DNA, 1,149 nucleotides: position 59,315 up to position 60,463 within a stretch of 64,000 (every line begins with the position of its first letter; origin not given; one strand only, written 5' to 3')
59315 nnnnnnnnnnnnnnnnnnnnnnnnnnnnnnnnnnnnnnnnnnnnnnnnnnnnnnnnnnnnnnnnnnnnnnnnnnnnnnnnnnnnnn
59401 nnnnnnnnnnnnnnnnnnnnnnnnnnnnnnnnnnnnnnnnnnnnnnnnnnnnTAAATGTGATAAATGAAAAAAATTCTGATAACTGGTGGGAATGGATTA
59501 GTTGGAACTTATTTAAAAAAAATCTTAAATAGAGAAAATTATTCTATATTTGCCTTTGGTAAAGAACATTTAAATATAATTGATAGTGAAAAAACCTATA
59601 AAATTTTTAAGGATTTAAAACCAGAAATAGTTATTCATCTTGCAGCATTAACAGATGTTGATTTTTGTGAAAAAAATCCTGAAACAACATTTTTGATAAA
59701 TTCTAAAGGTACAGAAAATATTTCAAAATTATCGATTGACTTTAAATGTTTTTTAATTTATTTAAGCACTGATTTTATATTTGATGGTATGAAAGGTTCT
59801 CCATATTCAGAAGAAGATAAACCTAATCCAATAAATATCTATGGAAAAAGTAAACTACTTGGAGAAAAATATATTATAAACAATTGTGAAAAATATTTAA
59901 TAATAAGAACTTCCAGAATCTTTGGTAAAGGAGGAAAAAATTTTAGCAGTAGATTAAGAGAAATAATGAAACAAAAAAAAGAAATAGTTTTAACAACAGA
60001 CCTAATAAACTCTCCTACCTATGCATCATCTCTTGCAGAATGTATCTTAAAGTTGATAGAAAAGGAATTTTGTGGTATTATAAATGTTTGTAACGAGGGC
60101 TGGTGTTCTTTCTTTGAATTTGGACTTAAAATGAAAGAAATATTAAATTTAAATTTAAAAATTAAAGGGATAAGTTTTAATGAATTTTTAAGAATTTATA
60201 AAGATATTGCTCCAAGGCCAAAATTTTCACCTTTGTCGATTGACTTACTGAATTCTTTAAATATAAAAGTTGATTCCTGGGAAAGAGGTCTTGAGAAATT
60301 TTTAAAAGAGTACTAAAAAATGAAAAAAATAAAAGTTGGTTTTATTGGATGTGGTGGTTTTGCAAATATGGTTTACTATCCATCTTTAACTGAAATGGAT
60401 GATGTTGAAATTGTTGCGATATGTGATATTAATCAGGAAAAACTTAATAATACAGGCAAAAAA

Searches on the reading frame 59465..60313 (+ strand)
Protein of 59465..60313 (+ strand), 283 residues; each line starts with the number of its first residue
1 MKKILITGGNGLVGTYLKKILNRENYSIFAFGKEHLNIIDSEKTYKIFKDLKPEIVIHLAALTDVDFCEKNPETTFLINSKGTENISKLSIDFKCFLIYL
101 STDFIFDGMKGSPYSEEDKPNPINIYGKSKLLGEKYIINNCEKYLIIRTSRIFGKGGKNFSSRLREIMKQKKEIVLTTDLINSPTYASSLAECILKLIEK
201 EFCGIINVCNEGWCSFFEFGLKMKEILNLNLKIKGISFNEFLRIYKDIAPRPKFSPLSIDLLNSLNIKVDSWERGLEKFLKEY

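Call 62: search_protein_families(library=pfam, proteins=[window:59465-60313:+], max_evalue=0.00001)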
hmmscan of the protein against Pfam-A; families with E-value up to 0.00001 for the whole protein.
window:59465-60313:+ (283 aa): 6 families
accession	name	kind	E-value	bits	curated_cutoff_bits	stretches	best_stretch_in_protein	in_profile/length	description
PF04321.23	RmlD_sub_bind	-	7.8e-72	242.2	27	1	3-283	2-285/287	RmlD substrate binding domain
PF01370.27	Epimerase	-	1.2e-25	90.8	20.9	1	4-200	1-227/240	NAD dependent epimerase/dehydratase family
PF16363.11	GDP_Man_Dehyd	-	3e-16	60.2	27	1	36-153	59-181/332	GDP-mannose 4,6 dehydratase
PF02719.21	Polysacc_synt_2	-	8.7e-13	48.5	20.2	1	37-143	62-155/293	Polysaccharide biosynthesis protein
PF01073.25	3Beta_HSD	-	1.3e-10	41.2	22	1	54-192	68-223/280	3-beta hydroxysteroid dehydrogenase/isomerase family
PF07993.18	NAD_binding_4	-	2.8e-07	30.4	20.1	0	54-155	90-210/258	Male sterility protein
